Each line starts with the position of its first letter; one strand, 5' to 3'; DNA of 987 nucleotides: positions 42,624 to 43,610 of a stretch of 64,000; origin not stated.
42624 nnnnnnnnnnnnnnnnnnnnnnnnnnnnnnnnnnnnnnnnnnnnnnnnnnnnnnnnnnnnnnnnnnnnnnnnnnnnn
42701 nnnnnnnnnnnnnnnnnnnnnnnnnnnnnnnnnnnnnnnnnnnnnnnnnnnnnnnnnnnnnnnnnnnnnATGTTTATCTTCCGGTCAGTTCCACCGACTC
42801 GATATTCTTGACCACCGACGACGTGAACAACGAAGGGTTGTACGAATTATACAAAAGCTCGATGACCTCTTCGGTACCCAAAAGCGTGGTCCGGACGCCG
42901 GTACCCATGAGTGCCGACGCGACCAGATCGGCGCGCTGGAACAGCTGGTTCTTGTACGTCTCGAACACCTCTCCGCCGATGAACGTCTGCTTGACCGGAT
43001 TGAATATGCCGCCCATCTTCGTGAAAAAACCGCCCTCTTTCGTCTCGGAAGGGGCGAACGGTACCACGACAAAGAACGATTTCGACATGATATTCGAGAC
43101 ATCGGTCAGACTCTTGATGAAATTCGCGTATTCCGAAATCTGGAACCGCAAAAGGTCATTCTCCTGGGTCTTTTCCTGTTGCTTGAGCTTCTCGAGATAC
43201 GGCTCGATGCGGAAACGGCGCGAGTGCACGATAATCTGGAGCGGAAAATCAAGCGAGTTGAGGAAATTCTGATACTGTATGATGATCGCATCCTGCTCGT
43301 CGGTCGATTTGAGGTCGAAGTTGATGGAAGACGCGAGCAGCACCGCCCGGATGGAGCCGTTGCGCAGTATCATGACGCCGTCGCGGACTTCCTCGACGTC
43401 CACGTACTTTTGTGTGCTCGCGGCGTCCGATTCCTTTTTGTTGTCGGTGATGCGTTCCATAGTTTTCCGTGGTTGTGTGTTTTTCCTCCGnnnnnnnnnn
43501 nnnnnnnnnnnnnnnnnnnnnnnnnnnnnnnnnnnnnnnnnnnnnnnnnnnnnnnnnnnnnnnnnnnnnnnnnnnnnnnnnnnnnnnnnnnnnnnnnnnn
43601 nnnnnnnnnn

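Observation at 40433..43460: VirB4 with ~180-aa Pro/Ala-rich N-terminal extension and a separate upstream VirB4-N-like gene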

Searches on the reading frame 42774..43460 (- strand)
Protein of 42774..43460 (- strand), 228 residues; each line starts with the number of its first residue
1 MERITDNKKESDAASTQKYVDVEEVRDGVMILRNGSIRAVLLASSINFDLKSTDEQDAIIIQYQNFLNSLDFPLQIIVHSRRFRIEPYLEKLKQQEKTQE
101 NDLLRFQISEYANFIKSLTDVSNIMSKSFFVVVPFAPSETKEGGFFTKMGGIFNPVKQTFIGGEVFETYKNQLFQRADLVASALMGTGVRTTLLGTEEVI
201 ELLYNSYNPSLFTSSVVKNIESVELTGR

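Call 3: search_protein_families(library=pfam, proteins=[window:42774-43460:-], max_evalue=0.01)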
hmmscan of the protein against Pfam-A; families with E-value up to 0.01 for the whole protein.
window:42774-43460:- (228 aa): 0 families

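Call 4: search_protein_families(library=ncbifam, proteins=[window:42774-43460:-], max_evalue=0.01)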
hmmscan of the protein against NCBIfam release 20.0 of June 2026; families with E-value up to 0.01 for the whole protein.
window:42774-43460:- (228 aa): 3 families
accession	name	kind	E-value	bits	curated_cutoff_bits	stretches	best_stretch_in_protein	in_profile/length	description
NF045971.1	conju_CD1110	equivalog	2.5e-06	26.1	325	1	18-131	3-118/752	VirB4-like conjugal transfer ATPase, CD1110 family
NF045975.1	VirB4_plasma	equivalog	5.4e-06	24.4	590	1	7-133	95-233/894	Mbov_0397 family ICE element conjugal transfer ATPase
NF041427.1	TrsD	subfamily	2.1e-05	24.4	200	1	22-133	21-142/201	TrsD/TraD family conjugative transfer protein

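Call 7: search_solved_structures(query=window:42774-43460:-, max_evalue=10, show_alignments=2)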
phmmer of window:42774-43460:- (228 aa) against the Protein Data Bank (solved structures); distinct sequences matched with E-value up to 10: 2.
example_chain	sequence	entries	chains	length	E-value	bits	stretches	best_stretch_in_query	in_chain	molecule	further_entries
2ax3_A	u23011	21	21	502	0.48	13.1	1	161-205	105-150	hypothetical protein TM0922 | Bifunctional NAD(P)H-hydrate repair enzyme Nnr | Putative uncharacterized protein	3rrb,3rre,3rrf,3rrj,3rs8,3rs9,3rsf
3s84_A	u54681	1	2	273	3.6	10.3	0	81-116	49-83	Apolipoprotein A-IV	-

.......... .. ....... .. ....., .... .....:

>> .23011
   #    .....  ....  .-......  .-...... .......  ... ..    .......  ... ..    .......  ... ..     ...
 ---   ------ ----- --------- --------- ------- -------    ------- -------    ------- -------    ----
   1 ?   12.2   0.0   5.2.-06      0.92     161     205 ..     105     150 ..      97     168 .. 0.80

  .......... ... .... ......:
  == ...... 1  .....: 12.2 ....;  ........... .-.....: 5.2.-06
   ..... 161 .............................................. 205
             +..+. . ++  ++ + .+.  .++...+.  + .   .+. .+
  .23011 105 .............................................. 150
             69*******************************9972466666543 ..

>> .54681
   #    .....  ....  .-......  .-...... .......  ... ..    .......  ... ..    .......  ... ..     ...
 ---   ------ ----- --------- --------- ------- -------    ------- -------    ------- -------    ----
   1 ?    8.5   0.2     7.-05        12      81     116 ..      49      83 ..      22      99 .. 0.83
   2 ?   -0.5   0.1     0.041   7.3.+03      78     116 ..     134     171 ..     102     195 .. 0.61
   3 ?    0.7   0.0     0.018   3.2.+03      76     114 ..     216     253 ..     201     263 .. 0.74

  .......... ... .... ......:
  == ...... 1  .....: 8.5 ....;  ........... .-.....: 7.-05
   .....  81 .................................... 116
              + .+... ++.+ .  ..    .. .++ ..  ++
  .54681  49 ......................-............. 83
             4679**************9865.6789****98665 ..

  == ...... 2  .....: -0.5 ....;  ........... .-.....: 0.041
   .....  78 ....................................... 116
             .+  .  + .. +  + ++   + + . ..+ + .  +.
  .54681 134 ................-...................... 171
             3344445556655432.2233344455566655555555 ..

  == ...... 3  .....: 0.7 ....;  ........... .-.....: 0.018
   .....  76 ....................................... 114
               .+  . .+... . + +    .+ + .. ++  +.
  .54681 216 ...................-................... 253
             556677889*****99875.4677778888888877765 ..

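Call 9: find_homologous_proteins(query=window:42774-43460:-)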
Query window:42774-43460:- (228 aa): 3405 proteins with E <= 0.001 among 3791 candidates; the best 120 are listed.
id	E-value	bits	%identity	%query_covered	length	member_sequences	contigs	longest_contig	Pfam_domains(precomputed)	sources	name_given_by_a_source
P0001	6.5e-141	485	100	100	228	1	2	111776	PF26593.2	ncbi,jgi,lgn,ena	ncbi:MAG: hypothetical protein WCL23_00830 [Candidatus Moraniibacteriota bacterium]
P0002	6.9e-136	468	96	100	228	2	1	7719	PF26593.2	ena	-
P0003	3.2e-120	417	84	100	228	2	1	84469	PF26593.2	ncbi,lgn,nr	ncbi:MAG: hypothetical protein HGA31_00100 [Candidatus Moranbacteria bacterium]|nr:hypothetical prot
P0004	1.3e-111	389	77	100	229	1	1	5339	PF26593.2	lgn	-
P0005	4.4e-109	381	76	100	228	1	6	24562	PF26593.2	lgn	-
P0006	1.0e-108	379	76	100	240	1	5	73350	PF26593.2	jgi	jgi:hypothetical protein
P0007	1.1e-108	379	75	100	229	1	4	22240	PF26593.2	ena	-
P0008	2.1e-107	375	74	100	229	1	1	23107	PF26593.2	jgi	-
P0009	2.6e-107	375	73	100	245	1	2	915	PF26593.2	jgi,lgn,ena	-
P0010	4.4e-106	371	73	100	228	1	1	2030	PF26593.2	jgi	jgi:hypothetical protein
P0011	1.7e-105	369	73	100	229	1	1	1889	PF26593.2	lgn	-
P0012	3.5e-105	368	74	100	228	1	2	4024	PF26593.2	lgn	-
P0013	1.0e-104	366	73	100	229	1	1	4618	PF26593.2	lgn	-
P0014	1.5e-104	366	73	100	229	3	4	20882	PF26593.2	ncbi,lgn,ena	-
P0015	2.5e-104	365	72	100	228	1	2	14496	PF26593.2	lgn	-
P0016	3.8e-104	365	72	100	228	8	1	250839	PF26593.2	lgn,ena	-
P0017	9.9e-104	363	71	100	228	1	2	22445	PF26593.2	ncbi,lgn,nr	ncbi:MAG: hypothetical protein HGB34_02105 [Candidatus Moranbacteria bacterium]|nr:hypothetical prot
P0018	1.7e-103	362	72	100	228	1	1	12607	PF26593.2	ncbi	-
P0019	6.1e-103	361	71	100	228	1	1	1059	PF26593.2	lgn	-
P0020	3.7e-102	358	72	100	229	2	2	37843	PF26593.2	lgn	-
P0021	2.5e-101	355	71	100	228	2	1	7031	PF26593.2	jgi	-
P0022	3.2e-101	355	71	100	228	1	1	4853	PF26593.2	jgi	-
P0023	3.5e-101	355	70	99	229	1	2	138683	PF26593.2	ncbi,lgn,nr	ncbi:MAG: hypothetical protein HGA38_00050 [Candidatus Moranbacteria bacterium]|nr:hypothetical prot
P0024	1.4e-100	353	71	100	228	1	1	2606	PF26593.2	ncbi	-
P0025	1.4e-100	353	71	100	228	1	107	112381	PF26593.2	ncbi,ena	-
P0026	1.6e-100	353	69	100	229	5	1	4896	PF26593.2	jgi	jgi:hypothetical protein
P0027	1.7e-100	353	71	100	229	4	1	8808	PF26593.2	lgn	-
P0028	1.9e-100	352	71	100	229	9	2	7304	PF26593.2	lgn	-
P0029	3.8e-100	352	71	100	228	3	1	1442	PF26593.2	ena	-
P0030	5.5e-100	351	70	100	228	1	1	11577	PF26593.2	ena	-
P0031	1.5e-99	350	70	100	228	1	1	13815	PF26593.2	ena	-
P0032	1.8e-99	349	70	100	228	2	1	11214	PF26593.2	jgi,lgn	-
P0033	2.5e-99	349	69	100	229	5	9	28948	PF26593.2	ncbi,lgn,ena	-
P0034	3.9e-99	348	68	100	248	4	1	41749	PF26593.2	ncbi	-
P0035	4.4e-99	348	69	100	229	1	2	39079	PF26593.2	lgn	-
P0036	7.5e-99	347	71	100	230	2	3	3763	PF26593.2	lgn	-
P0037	7.6e-99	347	70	100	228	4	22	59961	PF26593.2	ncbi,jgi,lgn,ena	-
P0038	8.0e-99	347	70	100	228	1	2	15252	PF26593.2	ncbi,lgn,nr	ncbi:MAG TPA: hypothetical protein VN420_01960 [Candidatus Fimivivens sp.]|nr:hypothetical protein [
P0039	1.9e-98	346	70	100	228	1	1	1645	PF26593.2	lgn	-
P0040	2.0e-98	346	69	100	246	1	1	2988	PF26593.2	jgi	jgi:hypothetical protein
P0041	2.2e-98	346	69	100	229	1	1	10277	PF26593.2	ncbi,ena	-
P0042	6.4e-98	344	68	100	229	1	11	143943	PF26593.2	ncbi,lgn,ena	-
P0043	2.6e-93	329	67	99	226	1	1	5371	PF26593.2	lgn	-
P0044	5.5e-93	328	67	99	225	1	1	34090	PF26593.2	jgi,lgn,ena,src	-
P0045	8.9e-93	327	67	96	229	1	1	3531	PF26593.2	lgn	-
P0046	9.2e-93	327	65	99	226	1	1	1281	PF26593.2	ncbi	-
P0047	1.1e-92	327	65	99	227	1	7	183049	PF26593.2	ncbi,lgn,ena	-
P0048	1.6e-92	327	67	96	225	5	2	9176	PF26593.2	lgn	-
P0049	1.8e-91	323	68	96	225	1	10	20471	PF26593.2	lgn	-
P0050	7.7e-91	321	67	99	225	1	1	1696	PF26593.2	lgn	-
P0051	1.2e-90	320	65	99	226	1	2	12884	PF26593.2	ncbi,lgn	-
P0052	1.4e-90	320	67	96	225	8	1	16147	PF26593.2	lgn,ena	-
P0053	2.5e-90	319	65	99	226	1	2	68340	PF26593.2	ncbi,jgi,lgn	jgi:hypothetical protein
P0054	3.2e-90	319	64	99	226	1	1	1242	PF26593.2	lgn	-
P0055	4.9e-90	318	66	99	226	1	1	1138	PF26593.2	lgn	-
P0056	5.2e-90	318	64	99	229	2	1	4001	PF26593.2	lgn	-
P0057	5.3e-90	318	67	97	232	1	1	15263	PF26593.2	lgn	-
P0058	6.0e-90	318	67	96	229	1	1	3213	PF26593.2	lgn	-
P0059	1.1e-89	317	65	99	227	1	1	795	PF26593.2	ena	-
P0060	1.1e-89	317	65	99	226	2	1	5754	PF26593.2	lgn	-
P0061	1.3e-89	317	65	99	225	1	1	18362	PF26593.2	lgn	-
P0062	1.4e-89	317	68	92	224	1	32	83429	PF26593.2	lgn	-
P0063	1.6e-89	317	66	99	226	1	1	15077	PF26593.2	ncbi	-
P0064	1.8e-89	317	65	99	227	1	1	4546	PF26593.2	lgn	-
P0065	2.7e-89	316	66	99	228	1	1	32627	PF26593.2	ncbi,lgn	-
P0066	2.8e-89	316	64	99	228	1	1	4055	PF26593.2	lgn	-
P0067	3.0e-89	316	64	99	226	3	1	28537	PF26593.2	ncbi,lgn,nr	ncbi:MAG: hypothetical protein KBD27_00895 [Candidatus Moranbacteria bacterium]|nr:hypothetical prot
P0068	4.1e-89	315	64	99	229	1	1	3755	PF26593.2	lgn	-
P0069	4.1e-89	315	66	96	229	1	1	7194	PF26593.2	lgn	-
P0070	4.1e-89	315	67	96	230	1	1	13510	PF26593.2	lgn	-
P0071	4.2e-89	315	66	96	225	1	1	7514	PF26593.2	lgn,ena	-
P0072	4.3e-89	315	65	99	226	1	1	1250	PF26593.2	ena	-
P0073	5.3e-89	315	66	96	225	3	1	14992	PF26593.2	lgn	-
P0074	5.4e-89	315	63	99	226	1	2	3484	PF26593.2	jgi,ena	-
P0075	5.9e-89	315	65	99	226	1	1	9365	PF26593.2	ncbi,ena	-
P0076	6.0e-89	315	65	99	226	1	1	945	PF26593.2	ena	-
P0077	8.8e-89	314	63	99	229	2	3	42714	PF26593.2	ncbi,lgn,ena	-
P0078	1.0e-88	314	65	99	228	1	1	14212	PF26593.2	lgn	-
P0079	1.2e-88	314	66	96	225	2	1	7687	PF26593.2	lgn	-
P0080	1.4e-88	314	63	99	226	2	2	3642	PF26593.2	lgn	-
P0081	1.5e-88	314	64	96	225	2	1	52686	PF26593.2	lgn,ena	-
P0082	1.6e-88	314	63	99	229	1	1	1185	PF26593.2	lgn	-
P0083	1.7e-88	313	64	98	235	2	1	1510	PF26593.2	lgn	-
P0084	1.7e-88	313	63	99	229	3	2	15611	PF26593.2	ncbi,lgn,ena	-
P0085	1.7e-88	313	64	99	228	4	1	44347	PF26593.2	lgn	-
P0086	1.7e-88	313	64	96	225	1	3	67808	PF26593.2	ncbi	-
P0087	3.0e-88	313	63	100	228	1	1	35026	PF26593.2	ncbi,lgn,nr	ncbi:MAG: hypothetical protein HYV45_02610 [Candidatus Moranbacteria bacterium]|nr:hypothetical prot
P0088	3.0e-88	313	65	96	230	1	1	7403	PF26593.2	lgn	-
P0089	3.5e-88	312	66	99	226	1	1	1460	PF26593.2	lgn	-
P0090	3.9e-88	312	66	96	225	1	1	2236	PF26593.2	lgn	-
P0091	4.1e-88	312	65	98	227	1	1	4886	PF26593.2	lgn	-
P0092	5.1e-88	312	62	99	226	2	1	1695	PF26593.2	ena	-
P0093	6.0e-88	312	65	96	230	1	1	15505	PF26593.2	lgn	-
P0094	6.4e-88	312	63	99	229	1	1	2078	PF26593.2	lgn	-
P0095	6.5e-88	312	63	100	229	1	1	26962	PF26593.2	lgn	-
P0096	6.6e-88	312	63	99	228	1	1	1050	PF26593.2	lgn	-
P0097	6.9e-88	311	66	96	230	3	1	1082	PF26593.2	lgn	-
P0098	8.2e-88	311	63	99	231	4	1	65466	PF26593.2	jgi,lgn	jgi:hypothetical protein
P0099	9.1e-88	311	66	96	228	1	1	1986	PF26593.2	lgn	-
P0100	9.1e-88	311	65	96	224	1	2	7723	PF26593.2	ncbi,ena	-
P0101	9.2e-88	311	64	99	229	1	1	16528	PF26593.2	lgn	-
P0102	9.3e-88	311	67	96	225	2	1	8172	PF26593.2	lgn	-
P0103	1.0e-87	311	66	96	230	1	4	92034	PF26593.2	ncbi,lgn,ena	-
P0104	1.1e-87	311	62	99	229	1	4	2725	PF26593.2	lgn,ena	-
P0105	1.1e-87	311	63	96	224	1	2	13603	PF26593.2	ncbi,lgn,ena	-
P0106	1.2e-87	311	63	99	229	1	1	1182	PF26593.2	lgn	-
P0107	1.2e-87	311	66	95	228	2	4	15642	PF26593.2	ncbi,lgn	-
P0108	1.5e-87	310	63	99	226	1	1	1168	PF26593.2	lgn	-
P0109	1.6e-87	310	61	99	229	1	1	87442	PF26593.2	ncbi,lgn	ncbi:MAG: TraC family protein [Minisyncoccota bacterium]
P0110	1.7e-87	310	65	99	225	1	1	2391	PF26593.2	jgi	-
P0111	1.7e-87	310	63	99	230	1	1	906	PF26593.2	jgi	jgi:hypothetical protein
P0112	1.8e-87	310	65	96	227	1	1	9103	PF26593.2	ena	-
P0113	1.8e-87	310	63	99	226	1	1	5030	PF26593.2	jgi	-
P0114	1.9e-87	310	66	96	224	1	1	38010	PF26593.2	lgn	-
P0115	2.0e-87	310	64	96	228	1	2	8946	PF26593.2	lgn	-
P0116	2.3e-87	310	65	95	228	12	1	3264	PF26593.2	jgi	jgi:hypothetical protein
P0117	2.5e-87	310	63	99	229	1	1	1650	PF26593.2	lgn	-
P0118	2.7e-87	310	66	96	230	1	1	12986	PF26593.2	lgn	-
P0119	2.7e-87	310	62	99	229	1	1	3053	PF26593.2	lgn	-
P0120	2.7e-87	310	65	95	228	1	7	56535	PF26593.2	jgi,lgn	jgi:hypothetical protein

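Call 12: search_protein_families(library=pfam, proteins=[window:42774-43460:-], max_evalue=10)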
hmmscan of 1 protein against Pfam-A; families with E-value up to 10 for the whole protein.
window:42774-43460:- (228 aa): 2 families
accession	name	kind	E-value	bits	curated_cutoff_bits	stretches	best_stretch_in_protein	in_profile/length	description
PF01133.22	ER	-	0.064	13.8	25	1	88-127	35-72/98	Enhancer of rudimentary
PF22822.1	MrpR_N_CB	-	0.092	13.9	27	1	84-128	21-65/79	MrpR, N-terminal core-binding domain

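Call 14: search_dna_similar(query=window:42774-43460:-, collection=plasmids, mode=protein, max_evalue=0.01, max_rows=40)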
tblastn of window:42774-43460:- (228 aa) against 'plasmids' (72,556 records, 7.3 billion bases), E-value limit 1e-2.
Records with a match: 72; places in all: 75; records where one place covers at least 80% of the query: 51.
Best place of each record, by identity: <60% 72.
By first word of the organism name: Clostridium 16; Paenibacillus 7; Bacillus 6; Cytobacillus 5; Haloplanus 4; Priestia 2; Clostridioides 2; Halarchaeum 2; Haloarcula 2; Halorarius 2; and 21 more.
By predicted mobility (MOB-suite, as given by PLSDB): non-mobilizable 65; mobilizable 7.
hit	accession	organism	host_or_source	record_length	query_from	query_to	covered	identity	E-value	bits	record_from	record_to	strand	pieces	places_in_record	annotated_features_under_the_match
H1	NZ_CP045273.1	Priestia megaterium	pure culture,Paper surface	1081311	1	222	97%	27.4%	1e-10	68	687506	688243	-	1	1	none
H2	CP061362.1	Clostridioides sp. ES-W-0016-02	water,pond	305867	5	228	98%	26.1%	2e-12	73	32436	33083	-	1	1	hypothetical protein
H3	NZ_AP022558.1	Geobacillus subterraneus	-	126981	10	212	89%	28.7%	5e-18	89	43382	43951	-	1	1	hypothetical protein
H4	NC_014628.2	Paenibacillus polymyxa SC2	-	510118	6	220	94%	26.8%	1e-12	74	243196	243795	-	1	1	hypothetical protein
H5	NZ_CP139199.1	Paenibacillus polymyxa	mixed culture,soil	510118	6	220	94%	26.8%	1e-12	74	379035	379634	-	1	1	hypothetical protein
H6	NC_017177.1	Clostridioides difficile BI1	Homo sapiens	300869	13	228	95%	26.7%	9e-11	68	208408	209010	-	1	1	hypothetical protein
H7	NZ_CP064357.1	Miltoncostaea oceani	pure culture,marine sediment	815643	27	209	80%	30.6%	1e-15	82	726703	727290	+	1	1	hypothetical protein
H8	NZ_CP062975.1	Pontibacillus sp. ALD_SL1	mangrove mud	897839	15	208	85%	28.4%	4e-21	98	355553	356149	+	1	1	hypothetical protein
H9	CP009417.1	Jeotgalibacillus malaysiensis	-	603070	6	208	89%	26.7%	9e-14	77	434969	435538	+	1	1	hypothetical protein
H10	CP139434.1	Brevibacillus halotolerans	cell culture,freshwater soil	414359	6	220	94%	25.0%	1e-13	77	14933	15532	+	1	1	hypothetical protein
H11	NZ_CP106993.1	Paenibacillus thiaminolyticus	mixed culture,sour bamboo shoots sample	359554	6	214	92%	25.5%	9e-13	74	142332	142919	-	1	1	hypothetical protein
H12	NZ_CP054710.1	Halarchaeum sp. CBA1220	solar salt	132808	5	223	96%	24.3%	1e-11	71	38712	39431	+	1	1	hypothetical protein (x2)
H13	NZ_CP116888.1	Aneurinibacillus sp. Ricciae_BoGa-3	whole organism,Plant material,Lab grown ...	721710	14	220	91%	25.6%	3e-12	72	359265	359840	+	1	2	hypothetical protein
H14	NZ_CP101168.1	Haloglomus halophilum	cell culture,salt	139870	12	208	86%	26.7%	9e-12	71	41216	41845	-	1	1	hypothetical protein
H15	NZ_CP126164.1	Haloarcula pelagica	cell culture,sediment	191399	13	208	86%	26.9%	6e-12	72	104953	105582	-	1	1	hypothetical protein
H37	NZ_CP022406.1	Clostridium sporogenes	-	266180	21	210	83%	23.5%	8e-5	50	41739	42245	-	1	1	ATP-binding protein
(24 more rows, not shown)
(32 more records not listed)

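Call 15: get_annotated_region(hit=H8, flank=6000)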
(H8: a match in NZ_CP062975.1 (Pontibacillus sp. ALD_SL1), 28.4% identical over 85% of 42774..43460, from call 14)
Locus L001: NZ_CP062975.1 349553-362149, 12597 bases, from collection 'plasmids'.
description: Pontibacillus sp. ALD_SL1 plasmid unnamed, complete sequence
organism: Pontibacillus sp. ALD_SL1 (NCBI taxid 2777185)
taxonomy: Bacteria; Bacillota; Bacilli; Bacillales; Bacillaceae; Pontibacillus; Pontibacillus sp. ALD SL1
host: -; source: mangrove mud; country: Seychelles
typing (MOB-suite, as given by PLSDB): non-mobilizable
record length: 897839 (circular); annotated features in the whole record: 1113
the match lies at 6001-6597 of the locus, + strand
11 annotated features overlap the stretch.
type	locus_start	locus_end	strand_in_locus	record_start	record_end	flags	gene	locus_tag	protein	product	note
CDS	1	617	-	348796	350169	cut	-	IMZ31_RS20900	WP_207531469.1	hypothetical protein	-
CDS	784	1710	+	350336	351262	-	-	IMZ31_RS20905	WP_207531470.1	hypothetical protein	-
CDS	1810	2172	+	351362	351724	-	-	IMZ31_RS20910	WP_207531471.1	hypothetical protein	-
CDS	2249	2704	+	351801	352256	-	-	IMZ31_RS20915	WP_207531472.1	Mbov_0395 family pilin-like conjugal transfer protein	-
CDS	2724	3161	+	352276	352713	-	-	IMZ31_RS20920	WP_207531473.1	hypothetical protein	-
CDS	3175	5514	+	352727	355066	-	-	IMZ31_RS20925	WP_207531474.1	hypothetical protein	-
CDS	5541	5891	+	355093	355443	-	-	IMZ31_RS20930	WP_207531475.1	hypothetical protein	-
CDS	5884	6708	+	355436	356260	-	-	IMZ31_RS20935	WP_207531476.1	hypothetical protein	-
CDS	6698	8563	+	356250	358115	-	-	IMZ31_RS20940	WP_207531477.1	VirB4-like conjugal transfer ATPase, CD1110 family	-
CDS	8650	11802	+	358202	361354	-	-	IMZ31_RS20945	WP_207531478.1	peptidoglycan DD-metalloendopeptidase family protein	-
CDS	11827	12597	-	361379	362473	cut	-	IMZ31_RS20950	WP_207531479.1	hypothetical protein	-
